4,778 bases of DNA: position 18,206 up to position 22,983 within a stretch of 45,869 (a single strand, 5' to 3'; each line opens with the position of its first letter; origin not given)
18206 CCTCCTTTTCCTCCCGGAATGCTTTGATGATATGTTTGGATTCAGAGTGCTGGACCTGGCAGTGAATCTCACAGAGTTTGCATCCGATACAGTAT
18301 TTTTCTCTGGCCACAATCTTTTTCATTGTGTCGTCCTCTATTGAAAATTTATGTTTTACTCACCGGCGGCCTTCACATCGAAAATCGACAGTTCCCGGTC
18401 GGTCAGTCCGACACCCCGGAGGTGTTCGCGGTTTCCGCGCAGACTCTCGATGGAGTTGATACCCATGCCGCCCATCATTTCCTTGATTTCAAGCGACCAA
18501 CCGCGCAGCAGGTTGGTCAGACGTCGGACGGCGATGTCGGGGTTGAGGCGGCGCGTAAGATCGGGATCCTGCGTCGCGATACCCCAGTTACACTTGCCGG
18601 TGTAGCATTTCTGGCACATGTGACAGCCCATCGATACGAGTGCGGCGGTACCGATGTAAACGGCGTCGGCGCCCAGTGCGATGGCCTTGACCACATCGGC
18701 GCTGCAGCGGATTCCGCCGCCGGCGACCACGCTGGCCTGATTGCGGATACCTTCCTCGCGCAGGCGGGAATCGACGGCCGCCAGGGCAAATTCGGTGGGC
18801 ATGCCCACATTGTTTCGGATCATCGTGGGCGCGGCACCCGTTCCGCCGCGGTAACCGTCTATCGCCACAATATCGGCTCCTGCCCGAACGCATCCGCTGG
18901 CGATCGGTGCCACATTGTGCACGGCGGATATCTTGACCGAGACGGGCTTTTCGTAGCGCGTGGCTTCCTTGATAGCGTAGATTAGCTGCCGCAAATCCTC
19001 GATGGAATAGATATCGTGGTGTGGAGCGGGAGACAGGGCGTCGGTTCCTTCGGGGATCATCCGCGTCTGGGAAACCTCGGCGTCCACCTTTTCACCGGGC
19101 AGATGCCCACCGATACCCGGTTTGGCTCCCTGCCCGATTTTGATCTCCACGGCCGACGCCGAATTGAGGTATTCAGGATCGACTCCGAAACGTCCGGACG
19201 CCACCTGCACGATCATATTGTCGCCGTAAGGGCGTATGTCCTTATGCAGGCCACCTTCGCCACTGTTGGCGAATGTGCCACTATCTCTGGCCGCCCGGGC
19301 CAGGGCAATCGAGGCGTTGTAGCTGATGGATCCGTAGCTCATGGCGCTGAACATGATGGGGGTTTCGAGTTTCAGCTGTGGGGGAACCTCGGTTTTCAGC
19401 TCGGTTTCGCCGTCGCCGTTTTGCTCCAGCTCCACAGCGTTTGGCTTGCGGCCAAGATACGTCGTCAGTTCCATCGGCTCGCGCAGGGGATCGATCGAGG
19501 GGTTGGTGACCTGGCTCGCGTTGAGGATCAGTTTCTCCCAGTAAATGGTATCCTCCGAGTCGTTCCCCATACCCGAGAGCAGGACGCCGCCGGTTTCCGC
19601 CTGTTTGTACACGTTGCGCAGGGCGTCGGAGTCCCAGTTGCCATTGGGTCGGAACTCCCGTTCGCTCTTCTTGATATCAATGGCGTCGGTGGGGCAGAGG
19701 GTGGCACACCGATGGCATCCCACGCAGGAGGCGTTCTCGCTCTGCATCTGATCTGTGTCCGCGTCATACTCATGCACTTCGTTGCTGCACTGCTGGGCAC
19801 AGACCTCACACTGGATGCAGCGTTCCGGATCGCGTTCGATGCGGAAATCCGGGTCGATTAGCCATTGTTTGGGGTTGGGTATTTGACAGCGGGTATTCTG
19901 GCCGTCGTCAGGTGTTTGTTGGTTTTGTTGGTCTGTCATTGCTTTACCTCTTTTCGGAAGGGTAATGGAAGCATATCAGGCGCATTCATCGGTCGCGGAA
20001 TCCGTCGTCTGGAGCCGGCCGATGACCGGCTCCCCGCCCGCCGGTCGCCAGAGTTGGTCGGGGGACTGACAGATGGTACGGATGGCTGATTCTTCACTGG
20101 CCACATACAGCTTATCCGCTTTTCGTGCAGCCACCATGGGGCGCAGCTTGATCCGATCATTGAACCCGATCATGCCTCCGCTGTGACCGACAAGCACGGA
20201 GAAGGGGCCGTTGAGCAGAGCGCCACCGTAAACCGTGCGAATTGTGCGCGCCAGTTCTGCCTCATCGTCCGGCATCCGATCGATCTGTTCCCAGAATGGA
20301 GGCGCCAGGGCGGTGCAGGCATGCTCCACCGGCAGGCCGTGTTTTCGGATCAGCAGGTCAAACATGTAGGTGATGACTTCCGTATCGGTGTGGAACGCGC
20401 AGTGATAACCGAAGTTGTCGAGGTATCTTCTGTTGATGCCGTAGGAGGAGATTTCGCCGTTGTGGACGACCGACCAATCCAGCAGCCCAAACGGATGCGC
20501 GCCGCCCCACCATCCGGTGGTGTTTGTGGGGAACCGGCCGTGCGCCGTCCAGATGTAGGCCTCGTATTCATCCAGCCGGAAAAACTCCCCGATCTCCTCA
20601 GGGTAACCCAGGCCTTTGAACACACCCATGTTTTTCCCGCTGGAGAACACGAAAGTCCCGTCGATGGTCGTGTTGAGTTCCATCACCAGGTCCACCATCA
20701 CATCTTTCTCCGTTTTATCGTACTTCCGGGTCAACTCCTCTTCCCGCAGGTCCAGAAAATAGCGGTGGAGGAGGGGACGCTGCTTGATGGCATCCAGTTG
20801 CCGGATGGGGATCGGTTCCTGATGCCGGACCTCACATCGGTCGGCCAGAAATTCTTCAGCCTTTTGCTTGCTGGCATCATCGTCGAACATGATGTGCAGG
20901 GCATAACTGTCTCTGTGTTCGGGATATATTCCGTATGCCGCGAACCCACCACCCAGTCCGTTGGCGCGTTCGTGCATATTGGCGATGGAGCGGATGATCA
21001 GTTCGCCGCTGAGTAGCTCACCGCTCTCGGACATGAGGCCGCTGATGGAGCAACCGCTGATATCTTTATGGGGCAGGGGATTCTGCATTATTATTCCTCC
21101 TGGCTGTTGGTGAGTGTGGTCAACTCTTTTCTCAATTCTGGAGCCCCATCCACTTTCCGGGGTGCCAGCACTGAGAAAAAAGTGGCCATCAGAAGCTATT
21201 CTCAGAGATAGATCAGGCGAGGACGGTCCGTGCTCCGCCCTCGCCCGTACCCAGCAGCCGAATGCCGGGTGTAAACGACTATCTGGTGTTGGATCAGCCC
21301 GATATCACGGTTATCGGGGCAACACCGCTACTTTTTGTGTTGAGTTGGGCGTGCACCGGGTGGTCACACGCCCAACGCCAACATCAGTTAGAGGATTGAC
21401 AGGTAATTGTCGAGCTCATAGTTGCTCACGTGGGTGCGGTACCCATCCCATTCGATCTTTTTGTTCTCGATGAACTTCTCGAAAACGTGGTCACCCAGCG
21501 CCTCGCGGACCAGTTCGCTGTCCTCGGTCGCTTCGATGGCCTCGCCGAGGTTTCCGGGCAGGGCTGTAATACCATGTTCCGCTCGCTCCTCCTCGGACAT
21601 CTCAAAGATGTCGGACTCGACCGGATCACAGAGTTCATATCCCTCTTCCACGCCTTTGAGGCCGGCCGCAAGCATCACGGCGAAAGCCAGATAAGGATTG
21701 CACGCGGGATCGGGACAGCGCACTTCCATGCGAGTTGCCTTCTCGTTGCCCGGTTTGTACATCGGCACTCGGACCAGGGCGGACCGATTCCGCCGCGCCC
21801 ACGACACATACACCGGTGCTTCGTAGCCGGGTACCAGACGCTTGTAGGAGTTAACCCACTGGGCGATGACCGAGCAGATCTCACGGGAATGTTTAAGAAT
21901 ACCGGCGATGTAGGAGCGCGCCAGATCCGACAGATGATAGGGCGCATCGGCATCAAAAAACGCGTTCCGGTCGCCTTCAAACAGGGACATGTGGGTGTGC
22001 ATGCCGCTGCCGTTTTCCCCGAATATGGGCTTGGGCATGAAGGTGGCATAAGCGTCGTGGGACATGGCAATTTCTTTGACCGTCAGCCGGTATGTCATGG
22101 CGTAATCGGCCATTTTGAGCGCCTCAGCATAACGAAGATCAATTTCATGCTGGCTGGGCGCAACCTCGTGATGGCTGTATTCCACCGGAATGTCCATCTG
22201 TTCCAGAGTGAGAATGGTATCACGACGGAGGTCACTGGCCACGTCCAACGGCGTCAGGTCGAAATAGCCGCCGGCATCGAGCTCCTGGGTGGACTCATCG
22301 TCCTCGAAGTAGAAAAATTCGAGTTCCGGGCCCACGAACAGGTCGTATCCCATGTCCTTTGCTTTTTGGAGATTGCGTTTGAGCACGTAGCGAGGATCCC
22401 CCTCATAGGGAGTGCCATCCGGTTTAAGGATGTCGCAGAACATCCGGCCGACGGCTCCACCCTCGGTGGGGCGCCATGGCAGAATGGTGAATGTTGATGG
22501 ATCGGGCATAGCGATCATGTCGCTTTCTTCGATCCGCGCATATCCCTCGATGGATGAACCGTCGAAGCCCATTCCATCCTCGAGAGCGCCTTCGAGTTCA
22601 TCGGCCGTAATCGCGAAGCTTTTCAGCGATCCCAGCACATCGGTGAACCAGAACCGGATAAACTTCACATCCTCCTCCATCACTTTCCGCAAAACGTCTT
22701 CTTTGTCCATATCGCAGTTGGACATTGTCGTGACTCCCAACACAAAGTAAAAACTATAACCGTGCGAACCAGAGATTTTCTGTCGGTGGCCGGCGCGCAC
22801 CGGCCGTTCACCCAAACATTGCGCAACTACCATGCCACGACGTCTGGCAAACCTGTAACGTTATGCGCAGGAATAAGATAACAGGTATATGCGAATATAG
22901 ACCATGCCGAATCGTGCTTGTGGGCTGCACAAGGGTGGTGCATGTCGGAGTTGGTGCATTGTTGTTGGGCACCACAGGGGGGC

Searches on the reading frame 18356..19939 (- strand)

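Call 65: search_protein_families(library=pfam, proteins=[window:18356-19939:-], max_evalue=0.0001)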
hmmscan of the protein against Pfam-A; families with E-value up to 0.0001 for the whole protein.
window:18356-19939:- (527 aa): 11 families
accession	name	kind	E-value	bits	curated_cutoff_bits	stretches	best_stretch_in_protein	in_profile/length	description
PF01645.23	Glu_synthase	-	4e-143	477.5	20.4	1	131-495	4-369/369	Conserved region in glutamate synthase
PF04898.20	Glu_syn_central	-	4.6e-13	49.7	22.8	2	142-182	56-98/277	Glutamate synthase central domain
PF00478.31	IMPDH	-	3.5e-09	36.6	25.6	1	347-431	159-237/345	IMP dehydrogenase / GMP reductase domain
PF01070.24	FMN_dh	-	1.1e-08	34.9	24.9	1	396-437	268-309/350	FMN-dependent dehydrogenase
PF12838.12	Fer4_7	-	3.1e-07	31.2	27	1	40-86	1-52/52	4Fe-4S dicluster domain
PF14697.11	Fer4_21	-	3.3e-07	30.8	35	1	37-88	4-58/59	4Fe-4S dicluster domain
PF00037.32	Fer4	-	5.6e-06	26.4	21.1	1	71-88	7-24/24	4Fe-4S binding domain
PF13484.11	Fer4_16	-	9.3e-06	26.8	30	0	72-97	2-25/66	4Fe-4S double cluster binding domain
PF13187.11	Fer4_9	-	1.1e-05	25.8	27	1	40-87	1-52/52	4Fe-4S dicluster domain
PF03060.21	NMO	-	1.3e-05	25.3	28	1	334-439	140-231/331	Nitronate monooxygenase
PF13237.11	Fer4_10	-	3.9e-05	23.9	25.5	0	34-83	2-53/53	4Fe-4S dicluster domain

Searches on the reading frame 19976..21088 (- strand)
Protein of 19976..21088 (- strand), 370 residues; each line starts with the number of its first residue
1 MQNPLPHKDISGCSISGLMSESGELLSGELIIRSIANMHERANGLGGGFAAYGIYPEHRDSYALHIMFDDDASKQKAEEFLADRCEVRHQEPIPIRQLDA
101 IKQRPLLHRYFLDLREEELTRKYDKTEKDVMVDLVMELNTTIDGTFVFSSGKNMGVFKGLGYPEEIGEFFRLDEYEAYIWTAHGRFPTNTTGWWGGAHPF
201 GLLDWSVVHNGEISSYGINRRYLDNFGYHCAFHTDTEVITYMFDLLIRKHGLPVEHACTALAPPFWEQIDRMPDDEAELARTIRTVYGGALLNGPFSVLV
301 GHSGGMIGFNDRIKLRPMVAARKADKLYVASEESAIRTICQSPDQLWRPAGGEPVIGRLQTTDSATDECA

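Call 65: search_protein_families(library=pfam, proteins=[window:19976-21088:-], max_evalue=0.0001)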
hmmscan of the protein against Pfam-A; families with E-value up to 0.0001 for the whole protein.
window:19976-21088:- (370 aa): 3 families
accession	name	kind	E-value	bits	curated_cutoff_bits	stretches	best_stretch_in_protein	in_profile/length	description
PF00310.26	GATase_2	-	2.3e-11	43.5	19.9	1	102-221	123-243/420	Glutamine amidotransferases class-II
PF13522.11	GATase_6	-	1.8e-06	28.4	27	1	181-257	14-84/130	Glutamine amidotransferase domain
PF13537.11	GATase_7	-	2e-06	28.3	25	0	205-243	24-62/123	Glutamine amidotransferase domain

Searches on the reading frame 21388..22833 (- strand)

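Call 65: search_protein_families(library=pfam, proteins=[window:21388-22833:-], max_evalue=0.0001)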
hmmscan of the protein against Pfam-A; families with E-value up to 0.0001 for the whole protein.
window:21388-22833:- (481 aa): 2 families
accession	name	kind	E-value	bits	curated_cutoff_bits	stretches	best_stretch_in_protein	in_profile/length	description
PF00120.29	Gln-synt_C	-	7.3e-132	440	24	1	145-477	2-344/344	Glutamine synthetase, catalytic domain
PF03951.24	Gln-synt_N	-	9.4e-32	108.9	33.4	1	55-138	1-82/82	Glutamine synthetase, beta-Grasp domain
